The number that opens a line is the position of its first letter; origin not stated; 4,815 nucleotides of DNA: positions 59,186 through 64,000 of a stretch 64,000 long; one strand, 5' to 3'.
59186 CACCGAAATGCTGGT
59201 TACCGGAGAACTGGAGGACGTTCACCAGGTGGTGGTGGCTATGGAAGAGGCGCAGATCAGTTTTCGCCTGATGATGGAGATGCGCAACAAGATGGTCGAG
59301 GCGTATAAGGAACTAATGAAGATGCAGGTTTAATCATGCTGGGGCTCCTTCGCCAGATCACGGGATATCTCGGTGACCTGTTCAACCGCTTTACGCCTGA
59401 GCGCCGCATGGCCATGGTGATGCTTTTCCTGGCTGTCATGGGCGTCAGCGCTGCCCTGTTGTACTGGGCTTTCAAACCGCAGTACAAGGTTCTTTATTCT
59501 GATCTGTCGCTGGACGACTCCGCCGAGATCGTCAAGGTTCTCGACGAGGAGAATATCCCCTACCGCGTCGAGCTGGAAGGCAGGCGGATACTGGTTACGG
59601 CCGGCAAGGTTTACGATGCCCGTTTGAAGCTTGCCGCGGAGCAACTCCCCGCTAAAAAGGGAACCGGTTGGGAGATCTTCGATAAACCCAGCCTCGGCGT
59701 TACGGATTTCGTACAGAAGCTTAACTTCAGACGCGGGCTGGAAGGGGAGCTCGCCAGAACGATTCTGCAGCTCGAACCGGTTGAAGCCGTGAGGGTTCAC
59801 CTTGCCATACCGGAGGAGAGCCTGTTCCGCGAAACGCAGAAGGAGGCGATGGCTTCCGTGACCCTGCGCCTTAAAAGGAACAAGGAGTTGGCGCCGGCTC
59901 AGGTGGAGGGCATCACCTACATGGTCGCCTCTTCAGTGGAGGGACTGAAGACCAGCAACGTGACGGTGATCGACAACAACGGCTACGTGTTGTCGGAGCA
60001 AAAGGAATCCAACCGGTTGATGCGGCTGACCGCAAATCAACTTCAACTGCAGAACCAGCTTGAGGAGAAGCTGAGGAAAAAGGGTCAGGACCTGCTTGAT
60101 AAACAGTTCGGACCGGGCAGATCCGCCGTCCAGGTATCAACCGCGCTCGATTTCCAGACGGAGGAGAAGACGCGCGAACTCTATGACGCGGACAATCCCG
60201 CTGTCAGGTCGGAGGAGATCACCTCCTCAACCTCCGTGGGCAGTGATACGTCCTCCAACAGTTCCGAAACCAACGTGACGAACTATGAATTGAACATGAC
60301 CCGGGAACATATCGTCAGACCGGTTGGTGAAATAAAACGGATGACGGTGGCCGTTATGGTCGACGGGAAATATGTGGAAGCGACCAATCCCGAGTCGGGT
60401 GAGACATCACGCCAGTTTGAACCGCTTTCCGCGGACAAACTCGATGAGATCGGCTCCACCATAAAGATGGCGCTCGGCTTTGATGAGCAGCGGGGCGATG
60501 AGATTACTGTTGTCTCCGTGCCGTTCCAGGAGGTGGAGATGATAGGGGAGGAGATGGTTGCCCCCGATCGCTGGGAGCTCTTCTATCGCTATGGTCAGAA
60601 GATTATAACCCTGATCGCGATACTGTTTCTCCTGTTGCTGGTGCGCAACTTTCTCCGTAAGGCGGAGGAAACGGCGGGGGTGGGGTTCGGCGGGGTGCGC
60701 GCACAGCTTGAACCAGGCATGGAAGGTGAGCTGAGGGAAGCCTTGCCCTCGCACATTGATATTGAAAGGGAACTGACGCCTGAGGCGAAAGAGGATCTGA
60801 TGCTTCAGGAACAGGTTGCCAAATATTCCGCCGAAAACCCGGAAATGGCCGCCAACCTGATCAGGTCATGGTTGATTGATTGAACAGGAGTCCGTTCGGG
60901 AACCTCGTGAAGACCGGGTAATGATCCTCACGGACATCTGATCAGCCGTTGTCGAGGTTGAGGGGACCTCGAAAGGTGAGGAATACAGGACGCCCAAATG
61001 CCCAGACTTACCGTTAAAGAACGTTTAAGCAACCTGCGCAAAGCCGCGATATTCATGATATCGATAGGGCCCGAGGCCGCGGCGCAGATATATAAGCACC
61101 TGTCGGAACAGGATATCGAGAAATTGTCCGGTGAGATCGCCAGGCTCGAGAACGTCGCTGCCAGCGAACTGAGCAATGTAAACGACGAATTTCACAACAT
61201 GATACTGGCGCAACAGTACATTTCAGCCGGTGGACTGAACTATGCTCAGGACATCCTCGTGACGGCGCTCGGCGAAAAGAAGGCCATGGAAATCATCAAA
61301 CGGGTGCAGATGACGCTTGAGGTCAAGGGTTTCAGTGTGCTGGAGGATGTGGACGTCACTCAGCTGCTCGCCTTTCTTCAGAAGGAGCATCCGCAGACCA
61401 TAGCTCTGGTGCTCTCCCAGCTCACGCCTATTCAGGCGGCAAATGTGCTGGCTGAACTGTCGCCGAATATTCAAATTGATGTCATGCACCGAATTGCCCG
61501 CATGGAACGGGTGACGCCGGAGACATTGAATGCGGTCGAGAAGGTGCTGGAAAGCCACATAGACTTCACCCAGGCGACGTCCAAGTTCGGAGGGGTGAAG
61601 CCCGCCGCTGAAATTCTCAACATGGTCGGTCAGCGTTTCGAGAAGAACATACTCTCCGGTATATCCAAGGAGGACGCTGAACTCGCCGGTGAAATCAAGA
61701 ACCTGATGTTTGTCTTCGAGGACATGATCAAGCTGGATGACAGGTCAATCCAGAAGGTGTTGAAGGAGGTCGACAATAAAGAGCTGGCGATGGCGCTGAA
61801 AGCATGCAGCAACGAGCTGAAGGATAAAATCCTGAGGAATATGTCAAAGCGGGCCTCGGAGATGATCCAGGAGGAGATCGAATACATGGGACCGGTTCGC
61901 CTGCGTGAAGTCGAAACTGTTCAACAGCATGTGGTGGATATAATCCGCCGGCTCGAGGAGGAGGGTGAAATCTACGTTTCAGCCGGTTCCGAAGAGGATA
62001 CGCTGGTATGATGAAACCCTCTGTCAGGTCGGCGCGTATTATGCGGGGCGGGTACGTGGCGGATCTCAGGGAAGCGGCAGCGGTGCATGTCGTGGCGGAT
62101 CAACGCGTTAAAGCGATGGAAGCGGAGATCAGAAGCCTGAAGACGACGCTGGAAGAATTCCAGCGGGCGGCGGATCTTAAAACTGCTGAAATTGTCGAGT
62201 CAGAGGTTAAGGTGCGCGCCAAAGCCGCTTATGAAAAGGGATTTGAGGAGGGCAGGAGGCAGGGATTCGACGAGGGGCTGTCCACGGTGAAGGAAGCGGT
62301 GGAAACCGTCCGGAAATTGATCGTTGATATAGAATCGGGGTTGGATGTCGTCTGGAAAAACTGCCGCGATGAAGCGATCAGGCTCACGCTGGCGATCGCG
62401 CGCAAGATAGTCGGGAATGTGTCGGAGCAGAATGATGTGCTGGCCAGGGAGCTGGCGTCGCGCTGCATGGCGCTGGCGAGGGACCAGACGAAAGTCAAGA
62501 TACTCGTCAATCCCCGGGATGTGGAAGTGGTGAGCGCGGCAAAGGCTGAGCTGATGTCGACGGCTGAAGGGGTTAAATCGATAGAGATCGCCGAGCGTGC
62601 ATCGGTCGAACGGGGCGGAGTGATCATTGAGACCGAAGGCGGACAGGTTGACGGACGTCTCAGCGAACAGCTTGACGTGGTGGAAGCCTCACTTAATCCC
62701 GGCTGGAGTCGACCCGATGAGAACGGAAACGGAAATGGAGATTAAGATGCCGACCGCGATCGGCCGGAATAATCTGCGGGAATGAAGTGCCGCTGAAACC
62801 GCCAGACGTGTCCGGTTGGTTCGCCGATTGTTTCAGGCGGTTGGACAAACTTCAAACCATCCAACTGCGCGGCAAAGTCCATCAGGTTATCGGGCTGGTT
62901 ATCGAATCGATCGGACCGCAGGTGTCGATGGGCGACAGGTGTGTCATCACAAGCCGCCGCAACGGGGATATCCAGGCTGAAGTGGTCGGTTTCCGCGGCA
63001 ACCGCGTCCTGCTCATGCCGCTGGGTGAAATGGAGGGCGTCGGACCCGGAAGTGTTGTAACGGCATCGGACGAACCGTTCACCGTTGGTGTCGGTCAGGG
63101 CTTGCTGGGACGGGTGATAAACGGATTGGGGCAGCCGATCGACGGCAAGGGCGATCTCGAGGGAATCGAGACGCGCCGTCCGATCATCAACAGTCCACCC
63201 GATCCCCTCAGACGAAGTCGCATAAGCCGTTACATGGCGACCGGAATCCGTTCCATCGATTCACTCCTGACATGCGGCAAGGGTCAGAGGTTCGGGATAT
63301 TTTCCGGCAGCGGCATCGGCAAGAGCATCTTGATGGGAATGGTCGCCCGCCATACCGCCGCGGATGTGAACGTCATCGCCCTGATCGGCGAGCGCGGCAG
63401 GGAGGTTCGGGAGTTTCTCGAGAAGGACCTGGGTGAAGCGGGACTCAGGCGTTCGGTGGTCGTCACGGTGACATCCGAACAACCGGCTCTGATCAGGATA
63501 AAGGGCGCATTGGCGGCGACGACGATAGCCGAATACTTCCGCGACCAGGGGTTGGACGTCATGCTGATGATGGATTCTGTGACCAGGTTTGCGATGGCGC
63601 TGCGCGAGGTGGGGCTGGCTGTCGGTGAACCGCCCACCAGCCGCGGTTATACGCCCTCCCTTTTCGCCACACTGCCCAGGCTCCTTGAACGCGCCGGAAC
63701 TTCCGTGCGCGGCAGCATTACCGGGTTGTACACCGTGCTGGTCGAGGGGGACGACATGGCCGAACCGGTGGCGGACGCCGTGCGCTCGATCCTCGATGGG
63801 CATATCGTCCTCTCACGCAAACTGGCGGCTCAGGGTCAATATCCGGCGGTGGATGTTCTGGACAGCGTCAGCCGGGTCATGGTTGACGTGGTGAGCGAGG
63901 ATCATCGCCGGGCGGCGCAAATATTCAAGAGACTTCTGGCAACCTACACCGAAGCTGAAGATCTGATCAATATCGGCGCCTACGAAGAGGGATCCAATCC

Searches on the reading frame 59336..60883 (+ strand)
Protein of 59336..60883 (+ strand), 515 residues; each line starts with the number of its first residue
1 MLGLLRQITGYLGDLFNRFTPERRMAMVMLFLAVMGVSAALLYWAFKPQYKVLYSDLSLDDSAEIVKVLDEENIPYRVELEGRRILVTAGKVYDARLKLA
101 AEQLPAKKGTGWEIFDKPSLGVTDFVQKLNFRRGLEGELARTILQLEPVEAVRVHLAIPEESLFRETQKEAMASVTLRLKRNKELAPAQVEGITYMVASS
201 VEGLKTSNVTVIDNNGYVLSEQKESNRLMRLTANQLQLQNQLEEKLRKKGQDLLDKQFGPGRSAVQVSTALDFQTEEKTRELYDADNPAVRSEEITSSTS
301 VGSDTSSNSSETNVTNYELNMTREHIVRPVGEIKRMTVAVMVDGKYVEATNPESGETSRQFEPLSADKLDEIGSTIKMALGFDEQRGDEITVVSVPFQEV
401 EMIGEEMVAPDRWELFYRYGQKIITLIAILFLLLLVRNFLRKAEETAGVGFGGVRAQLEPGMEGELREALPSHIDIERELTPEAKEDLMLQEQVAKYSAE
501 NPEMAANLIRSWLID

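Call 78: search_protein_families(library=pfam, proteins=[window:59336-60883:+], max_evalue=0.0001)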
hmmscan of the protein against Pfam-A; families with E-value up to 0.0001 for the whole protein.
window:59336-60883:+ (515 aa): 2 families
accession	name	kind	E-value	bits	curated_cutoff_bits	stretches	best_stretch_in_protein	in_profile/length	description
PF01514.23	YscJ_FliF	-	3.7e-63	213.1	24.4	1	47-220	3-178/179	Secretory protein of YscJ/FliF family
PF08345.17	YscJ_FliF_C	-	1.6e-32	113.4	23.8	1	254-397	1-147/147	Flagellar M-ring protein C-terminal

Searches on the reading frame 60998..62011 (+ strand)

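Call 78: search_protein_families(library=pfam, proteins=[window:60998-62011:+], max_evalue=0.0001)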
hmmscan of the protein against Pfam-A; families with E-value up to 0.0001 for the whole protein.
window:60998-62011:+ (337 aa): 4 families
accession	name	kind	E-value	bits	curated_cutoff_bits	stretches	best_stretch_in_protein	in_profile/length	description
PF01706.21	FliG_C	-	1.2e-46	157.8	23.3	1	221-326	2-107/108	FliG C-terminal domain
PF14842.11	FliG_N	-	2.4e-41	141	25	2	10-112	2-104/104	FliG N-terminal domain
PF14841.11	FliG_M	-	8.9e-29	100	25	1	121-189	2-70/76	FliG middle domain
PF03448.22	MgtE_N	-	1.5e-05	25.9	25.9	0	113-170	32-89/102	MgtE intracellular N domain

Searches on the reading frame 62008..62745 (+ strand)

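Call 78: search_protein_families(library=pfam, proteins=[window:62008-62745:+], max_evalue=0.0001)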
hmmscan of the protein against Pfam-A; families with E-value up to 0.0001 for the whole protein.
window:62008-62745:+ (245 aa): 1 family
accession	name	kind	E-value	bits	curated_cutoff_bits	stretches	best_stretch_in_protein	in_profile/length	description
PF02108.21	FliH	-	2.4e-16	60.3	24.1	1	96-223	2-126/128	Flagellar assembly protein FliH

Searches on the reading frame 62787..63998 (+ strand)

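Call 78: search_protein_families(library=pfam, proteins=[window:62787-63998:+], max_evalue=0.0001)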
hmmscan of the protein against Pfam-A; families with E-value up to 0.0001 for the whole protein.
window:62787-63998:+ (404 aa): 3 families
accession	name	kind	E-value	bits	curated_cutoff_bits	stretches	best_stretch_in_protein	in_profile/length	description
PF00006.31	ATP-synt_ab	-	1.4e-88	296.5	29.5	1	153-362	1-213/213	ATP synthase alpha/beta family, nucleotide-binding domain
PF18269.6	T3SS_ATPase_C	-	1.5e-11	44.4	22.7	1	369-404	1-36/72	T3SS EscN ATPase C-terminal domain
PF02874.29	ATP-synt_ab_N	-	3e-08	34.5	20.9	1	31-93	1-67/69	ATP synthase alpha/beta family, beta-barrel domain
